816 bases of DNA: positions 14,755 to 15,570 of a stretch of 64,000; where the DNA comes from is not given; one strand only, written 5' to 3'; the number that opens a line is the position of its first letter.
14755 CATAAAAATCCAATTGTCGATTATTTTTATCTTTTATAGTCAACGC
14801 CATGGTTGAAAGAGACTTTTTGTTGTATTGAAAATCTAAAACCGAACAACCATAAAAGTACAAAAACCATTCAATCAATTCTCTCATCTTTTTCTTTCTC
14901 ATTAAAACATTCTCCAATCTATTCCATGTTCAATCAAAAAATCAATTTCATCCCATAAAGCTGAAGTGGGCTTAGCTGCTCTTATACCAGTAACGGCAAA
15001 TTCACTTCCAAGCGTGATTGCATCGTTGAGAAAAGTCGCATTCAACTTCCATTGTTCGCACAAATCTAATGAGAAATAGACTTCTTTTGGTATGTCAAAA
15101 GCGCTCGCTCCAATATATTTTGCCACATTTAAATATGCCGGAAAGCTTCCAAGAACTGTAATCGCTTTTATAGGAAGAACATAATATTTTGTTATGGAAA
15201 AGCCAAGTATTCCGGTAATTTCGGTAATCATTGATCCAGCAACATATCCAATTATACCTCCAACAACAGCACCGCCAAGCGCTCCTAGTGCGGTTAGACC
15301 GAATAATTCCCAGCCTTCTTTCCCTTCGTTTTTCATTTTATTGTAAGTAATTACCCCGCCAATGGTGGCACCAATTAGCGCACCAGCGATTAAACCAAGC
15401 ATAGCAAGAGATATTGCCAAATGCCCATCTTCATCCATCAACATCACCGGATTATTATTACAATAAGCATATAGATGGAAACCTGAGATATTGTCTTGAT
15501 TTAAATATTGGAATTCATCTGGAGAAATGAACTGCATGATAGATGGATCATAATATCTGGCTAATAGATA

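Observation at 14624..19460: Second RHS toxin-immunity module with its own promoter, wedged between convergent housekeeping genes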

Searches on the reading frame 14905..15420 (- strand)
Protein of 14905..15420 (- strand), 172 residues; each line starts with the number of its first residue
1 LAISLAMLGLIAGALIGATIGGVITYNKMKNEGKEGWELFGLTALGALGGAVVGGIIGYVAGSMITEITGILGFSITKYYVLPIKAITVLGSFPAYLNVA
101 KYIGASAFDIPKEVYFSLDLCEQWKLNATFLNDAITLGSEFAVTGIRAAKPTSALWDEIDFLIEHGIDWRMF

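Call 8: search_protein_families(library=ncbifam, proteins=[window:14905-15420:-], max_evalue=0.01)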
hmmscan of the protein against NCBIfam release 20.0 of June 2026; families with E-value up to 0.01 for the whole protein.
window:14905-15420:- (172 aa): 0 families

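Call 9: search_solved_structures(query=window:14905-15420:-, max_evalue=10)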
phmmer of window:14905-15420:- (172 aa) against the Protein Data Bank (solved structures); distinct sequences matched with E-value up to 10: 9.
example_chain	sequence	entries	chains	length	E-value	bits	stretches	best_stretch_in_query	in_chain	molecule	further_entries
9uh3_P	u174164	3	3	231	0.11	15.6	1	99-131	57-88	Fucoxanthin chlorophyll a/c binding protein VI (FCPI-6) | Fucoxanthin chlorophyll a/c binding protein VI (FCPI-6), GLY-CYS-PRO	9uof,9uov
7umq_J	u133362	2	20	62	0.99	12.5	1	44-66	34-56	Major prion protein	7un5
1due_A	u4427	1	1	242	1.6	11.8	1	101-152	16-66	EXFOLIATIVE TOXIN A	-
1agj_A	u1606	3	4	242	1.7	11.7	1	101-152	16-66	EPIDERMOLYTIC TOXIN A | EXFOLIATIVE TOXIN A | EXFOLIATVE TOXIN A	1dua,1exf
9bsm_A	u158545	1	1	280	1.8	11.7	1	101-152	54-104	Exfoliative toxin A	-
6fnv_A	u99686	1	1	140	5.6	10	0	45-66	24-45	Major prion protein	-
2mv8_A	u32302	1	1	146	5.6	10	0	44-67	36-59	Major prion protein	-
3her_A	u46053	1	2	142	5.7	10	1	45-67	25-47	Major prion protein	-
3haf_A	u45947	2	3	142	6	9.9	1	45-67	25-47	Major prion protein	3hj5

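Call 11: find_homologous_proteins(query=window:14905-15420:-, max_evalue=0.01)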
Query window:14905-15420:- (172 aa): 4 proteins with E <= 0.01 among 1056 candidates.
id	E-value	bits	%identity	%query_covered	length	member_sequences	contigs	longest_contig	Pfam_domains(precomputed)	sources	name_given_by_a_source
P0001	4.1e-62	227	85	70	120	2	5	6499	-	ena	-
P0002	6.0e-42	161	51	98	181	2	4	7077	-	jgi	jgi:hypothetical protein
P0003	3.3e-40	156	47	99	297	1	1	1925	PF25023.2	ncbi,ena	-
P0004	1.4e-5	43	54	22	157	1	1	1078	-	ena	-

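Call 14: find_encoding_contigs(protein=P0003, flank=5000)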
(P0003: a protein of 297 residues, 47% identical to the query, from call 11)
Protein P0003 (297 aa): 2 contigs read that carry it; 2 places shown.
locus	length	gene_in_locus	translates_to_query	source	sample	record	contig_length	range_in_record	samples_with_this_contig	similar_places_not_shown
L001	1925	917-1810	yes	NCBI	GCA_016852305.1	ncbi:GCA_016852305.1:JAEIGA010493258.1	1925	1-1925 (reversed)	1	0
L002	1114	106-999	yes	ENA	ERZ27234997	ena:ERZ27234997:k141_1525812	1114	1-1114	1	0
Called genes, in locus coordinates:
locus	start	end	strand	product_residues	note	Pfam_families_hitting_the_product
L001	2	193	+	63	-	?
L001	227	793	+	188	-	-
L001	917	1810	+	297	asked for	PF25023:TEN_YD-shell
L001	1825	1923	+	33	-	?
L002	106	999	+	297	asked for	PF25023:TEN_YD-shell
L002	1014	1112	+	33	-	?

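Call 15: find_encoding_contigs(protein=P0002, flank=8000)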
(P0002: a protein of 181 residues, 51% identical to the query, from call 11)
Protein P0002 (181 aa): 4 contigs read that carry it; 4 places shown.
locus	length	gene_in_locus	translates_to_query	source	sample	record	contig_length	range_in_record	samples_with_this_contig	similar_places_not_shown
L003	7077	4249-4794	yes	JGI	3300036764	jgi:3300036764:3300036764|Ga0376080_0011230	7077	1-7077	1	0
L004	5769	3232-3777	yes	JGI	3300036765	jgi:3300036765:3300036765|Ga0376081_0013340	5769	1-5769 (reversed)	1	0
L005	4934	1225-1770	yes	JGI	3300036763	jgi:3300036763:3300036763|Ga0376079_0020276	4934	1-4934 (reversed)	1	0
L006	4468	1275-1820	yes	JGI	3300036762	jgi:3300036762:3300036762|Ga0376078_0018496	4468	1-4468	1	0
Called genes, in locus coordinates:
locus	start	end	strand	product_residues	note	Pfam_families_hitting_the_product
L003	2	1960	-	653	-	?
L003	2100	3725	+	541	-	-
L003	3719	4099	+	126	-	-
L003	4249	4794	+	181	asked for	-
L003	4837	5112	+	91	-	-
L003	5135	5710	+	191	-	-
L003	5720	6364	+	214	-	-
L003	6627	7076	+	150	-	?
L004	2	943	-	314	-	?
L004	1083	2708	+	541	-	-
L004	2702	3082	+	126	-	-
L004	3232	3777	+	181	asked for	-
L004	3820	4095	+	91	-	-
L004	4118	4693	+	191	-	-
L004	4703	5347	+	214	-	-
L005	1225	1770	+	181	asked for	-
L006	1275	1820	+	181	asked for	-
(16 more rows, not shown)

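Call 16: find_encoding_contigs(protein=P0001, flank=8000)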
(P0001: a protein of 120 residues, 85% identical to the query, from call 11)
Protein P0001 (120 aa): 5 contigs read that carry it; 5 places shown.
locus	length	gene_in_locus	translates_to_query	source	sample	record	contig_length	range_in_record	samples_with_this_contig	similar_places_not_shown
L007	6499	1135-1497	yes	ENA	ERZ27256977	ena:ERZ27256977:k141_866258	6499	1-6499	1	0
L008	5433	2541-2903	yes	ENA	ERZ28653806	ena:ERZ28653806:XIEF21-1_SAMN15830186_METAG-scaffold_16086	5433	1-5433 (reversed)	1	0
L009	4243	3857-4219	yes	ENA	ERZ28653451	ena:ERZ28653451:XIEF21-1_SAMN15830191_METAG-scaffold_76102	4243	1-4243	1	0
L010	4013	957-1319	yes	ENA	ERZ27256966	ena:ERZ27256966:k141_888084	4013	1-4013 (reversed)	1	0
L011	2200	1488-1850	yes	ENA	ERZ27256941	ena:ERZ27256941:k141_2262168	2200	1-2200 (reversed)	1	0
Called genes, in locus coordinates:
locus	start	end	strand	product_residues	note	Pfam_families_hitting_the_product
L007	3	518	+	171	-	?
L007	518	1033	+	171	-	PF00588:SpoU_methylase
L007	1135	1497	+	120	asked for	-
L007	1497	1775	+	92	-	-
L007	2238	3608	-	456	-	PF05833:NFACT_N, PF05670:NFACT-R_1 (faint)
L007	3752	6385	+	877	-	-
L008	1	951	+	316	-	?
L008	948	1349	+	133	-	PF02823:ATP-synt_DE_N, PF00401:ATP-synt_DE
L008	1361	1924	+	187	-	PF00719:Pyrophosphatase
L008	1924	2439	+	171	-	PF00588:SpoU_methylase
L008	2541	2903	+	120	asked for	-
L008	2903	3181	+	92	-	-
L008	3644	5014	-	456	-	PF05833:NFACT_N, PF05670:NFACT-R_1 (weak)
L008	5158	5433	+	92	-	?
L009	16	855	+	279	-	PF00231:ATP-synt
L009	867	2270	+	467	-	PF02874:ATP-synt_ab_N, PF00006:ATP-synt_ab, PF22919:ATP-synt_VA_C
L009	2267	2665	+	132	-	PF02823:ATP-synt_DE_N, PF00401:ATP-synt_DE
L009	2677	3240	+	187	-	PF00719:Pyrophosphatase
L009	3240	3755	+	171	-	PF00588:SpoU_methylase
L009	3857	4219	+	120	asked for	-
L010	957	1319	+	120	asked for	-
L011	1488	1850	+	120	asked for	-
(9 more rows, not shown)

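Call 32: search_protein_families(library=pfam, proteins=[window:14905-15420:-], max_evalue=10)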
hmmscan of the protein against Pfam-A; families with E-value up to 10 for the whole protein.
window:14905-15420:- (172 aa): 5 families
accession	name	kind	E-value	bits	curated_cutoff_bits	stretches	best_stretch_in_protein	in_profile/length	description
PF13488.11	Gly-zipper_Omp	-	6.7e-07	29.6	25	2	43-67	20-44/46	Glycine zipper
PF05433.20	Rick_17kDa_Anti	-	0.035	14.5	24.2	2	46-65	23-42/43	Glycine zipper 2TM domain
PF13441.11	Gly-zipper_YMGG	-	0.066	13.4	28.9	1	9-59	6-44/45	YMGG-like Gly-zipper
PF13436.11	Gly-zipper_OmpA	-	0.35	11.1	27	1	43-62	8-28/44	Glycine-zipper domain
PF11368.13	DUF3169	-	8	6.4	31.6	1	40-102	8-78/250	Protein of unknown function (DUF3169)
